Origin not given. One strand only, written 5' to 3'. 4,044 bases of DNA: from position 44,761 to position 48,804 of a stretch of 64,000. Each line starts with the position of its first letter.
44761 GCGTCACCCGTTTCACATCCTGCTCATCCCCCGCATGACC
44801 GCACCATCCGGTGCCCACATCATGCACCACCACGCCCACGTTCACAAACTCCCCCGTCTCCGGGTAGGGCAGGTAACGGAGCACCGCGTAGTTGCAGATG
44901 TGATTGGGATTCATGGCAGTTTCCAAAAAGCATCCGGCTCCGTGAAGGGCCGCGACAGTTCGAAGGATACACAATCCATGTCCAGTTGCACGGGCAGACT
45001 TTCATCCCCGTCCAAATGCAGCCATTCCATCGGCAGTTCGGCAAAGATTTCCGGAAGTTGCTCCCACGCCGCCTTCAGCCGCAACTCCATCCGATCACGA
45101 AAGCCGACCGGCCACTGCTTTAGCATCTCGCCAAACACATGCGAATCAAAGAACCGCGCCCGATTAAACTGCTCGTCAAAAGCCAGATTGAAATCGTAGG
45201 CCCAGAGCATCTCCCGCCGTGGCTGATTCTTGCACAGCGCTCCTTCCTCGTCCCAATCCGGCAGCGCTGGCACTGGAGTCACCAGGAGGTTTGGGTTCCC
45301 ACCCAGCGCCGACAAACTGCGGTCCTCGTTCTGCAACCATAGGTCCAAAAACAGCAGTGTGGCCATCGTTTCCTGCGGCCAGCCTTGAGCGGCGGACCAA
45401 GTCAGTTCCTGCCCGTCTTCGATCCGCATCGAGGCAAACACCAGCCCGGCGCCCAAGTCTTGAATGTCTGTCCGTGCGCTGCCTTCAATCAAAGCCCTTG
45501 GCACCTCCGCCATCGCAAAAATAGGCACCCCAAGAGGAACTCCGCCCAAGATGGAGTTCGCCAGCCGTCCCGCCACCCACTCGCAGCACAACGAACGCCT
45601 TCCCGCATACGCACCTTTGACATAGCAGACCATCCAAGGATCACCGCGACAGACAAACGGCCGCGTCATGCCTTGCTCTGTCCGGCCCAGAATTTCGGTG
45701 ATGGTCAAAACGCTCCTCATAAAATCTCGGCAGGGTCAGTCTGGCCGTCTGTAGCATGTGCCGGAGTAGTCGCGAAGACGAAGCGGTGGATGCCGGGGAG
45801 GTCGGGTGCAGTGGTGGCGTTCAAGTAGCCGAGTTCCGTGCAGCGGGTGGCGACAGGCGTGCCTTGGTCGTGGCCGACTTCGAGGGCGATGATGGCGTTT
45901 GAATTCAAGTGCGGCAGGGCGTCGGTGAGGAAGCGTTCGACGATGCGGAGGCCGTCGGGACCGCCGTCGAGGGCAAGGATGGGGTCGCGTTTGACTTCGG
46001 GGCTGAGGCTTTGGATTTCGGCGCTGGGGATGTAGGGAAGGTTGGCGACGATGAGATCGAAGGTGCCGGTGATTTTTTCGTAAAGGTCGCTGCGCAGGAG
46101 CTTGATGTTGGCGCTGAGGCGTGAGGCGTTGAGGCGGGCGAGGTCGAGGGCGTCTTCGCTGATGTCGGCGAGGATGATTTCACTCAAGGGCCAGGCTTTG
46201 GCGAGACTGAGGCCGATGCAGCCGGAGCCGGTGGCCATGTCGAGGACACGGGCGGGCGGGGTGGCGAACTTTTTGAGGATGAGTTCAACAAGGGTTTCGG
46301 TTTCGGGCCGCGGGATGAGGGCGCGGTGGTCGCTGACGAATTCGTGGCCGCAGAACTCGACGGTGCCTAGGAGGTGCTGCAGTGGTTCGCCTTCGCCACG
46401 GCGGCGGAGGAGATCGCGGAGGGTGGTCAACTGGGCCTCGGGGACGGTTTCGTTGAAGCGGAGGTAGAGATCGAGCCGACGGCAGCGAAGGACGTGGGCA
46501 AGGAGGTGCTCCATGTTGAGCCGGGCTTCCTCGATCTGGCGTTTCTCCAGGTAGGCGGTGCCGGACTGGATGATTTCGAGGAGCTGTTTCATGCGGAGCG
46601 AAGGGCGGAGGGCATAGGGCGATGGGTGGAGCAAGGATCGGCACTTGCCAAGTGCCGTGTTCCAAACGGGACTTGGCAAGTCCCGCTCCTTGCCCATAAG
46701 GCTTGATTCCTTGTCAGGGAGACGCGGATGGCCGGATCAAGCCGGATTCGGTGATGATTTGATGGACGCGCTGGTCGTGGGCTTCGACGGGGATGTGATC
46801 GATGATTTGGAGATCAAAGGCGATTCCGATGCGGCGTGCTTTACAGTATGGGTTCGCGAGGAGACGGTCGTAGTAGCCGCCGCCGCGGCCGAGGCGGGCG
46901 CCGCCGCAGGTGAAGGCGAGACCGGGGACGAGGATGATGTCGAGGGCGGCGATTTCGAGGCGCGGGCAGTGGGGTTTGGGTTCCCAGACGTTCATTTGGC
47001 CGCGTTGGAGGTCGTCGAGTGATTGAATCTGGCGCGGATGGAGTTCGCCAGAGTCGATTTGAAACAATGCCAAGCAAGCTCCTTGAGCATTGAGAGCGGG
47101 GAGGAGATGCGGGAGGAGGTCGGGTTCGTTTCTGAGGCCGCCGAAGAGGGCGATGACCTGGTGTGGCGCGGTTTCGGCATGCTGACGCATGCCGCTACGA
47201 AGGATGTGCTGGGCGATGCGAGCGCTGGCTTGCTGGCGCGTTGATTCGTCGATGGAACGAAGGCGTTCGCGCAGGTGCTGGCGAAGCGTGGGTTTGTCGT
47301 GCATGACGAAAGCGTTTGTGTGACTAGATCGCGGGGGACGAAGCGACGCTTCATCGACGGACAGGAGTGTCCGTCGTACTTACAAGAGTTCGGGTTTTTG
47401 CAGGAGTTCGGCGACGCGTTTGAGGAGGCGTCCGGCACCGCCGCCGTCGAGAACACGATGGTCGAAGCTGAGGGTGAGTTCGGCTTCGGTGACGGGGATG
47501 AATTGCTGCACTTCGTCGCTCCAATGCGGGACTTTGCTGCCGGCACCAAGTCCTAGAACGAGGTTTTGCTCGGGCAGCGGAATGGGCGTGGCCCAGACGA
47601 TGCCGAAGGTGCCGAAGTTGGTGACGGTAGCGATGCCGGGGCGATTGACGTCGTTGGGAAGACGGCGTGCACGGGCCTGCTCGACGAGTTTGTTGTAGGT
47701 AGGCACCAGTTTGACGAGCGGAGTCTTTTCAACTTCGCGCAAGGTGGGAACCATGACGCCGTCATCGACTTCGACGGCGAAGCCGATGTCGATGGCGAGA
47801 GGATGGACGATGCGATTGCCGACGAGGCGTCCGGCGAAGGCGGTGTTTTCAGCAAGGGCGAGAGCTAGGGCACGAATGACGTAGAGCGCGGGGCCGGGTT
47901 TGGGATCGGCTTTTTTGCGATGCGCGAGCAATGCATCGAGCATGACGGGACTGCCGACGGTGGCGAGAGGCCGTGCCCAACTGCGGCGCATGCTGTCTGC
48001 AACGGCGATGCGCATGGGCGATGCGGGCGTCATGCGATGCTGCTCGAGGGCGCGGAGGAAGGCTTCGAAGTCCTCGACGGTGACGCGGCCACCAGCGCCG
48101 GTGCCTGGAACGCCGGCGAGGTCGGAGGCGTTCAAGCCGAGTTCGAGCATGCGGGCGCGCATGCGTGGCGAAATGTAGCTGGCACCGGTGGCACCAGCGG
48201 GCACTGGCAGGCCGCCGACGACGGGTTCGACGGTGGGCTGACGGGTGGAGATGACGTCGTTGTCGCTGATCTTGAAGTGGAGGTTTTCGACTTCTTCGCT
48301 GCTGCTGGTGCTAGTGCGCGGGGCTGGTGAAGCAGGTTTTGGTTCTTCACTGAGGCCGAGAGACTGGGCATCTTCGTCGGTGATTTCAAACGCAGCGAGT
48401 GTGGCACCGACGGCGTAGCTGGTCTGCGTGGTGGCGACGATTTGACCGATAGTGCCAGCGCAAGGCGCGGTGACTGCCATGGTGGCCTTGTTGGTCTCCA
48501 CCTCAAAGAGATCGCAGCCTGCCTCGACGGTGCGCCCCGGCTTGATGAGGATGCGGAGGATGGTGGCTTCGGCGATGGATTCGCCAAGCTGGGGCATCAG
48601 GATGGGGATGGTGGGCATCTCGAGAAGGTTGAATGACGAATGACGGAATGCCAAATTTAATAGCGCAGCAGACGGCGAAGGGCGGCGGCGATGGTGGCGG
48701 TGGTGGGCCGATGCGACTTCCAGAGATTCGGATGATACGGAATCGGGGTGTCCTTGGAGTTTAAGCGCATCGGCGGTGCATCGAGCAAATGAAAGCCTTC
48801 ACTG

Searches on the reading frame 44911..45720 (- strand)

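Call 74: search_protein_families(library=pfam, proteins=[window:44911-45720:-], max_evalue=0.001)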
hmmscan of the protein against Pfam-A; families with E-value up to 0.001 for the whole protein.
window:44911-45720:- (269 aa): 1 family
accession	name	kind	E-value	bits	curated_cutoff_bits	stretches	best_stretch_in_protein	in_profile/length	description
PF20613.4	HipA_2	-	2.9e-54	184.3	27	2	7-148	1-137/240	HipA-like kinase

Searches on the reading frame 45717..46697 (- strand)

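Call 74: search_protein_families(library=pfam, proteins=[window:45717-46697:-], max_evalue=0.001)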
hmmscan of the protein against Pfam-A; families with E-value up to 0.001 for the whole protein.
window:45717-46697:- (326 aa): 6 families
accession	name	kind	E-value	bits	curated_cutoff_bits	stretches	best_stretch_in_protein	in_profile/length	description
PF17827.6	PrmC_N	-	2.1e-19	70.3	23.4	1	41-111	1-71/71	PrmC N-terminal domain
PF05175.20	MTS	-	3.1e-13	50.2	23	1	138-222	21-108/170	Methyltransferase small domain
PF13649.12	Methyltransf_25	-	1.3e-09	39.1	27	1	151-237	1-91/97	Methyltransferase domain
PF13847.12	Methyltransf_31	-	7.1e-08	32.7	27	1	149-220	5-82/145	Methyltransferase domain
PF06325.19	PrmA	-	7.8e-05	22.8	22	1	140-220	154-234/296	Ribosomal protein L11 methyltransferase (PrmA)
PF08242.18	Methyltransf_12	-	0.00014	22.9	30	1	152-219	1-72/98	Methyltransferase domain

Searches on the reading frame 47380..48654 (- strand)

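Call 74: search_protein_families(library=pfam, proteins=[window:47380-48654:-], max_evalue=0.001)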
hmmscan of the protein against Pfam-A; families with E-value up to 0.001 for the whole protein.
window:47380-48654:- (424 aa): 3 families
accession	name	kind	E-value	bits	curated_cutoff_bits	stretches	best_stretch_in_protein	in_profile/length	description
PF00198.28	2-oxoacid_dh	-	2.4e-40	138.9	23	1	206-424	4-230/232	2-oxoacid dehydrogenases acyltransferase (catalytic domain)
PF00364.28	Biotin_lipoyl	-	4.7e-13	49.2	22.1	1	18-87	3-71/73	Biotin-requiring enzyme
PF02817.22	E3_binding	-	2.1e-06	28.3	23.7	1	160-195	2-34/36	e3 binding domain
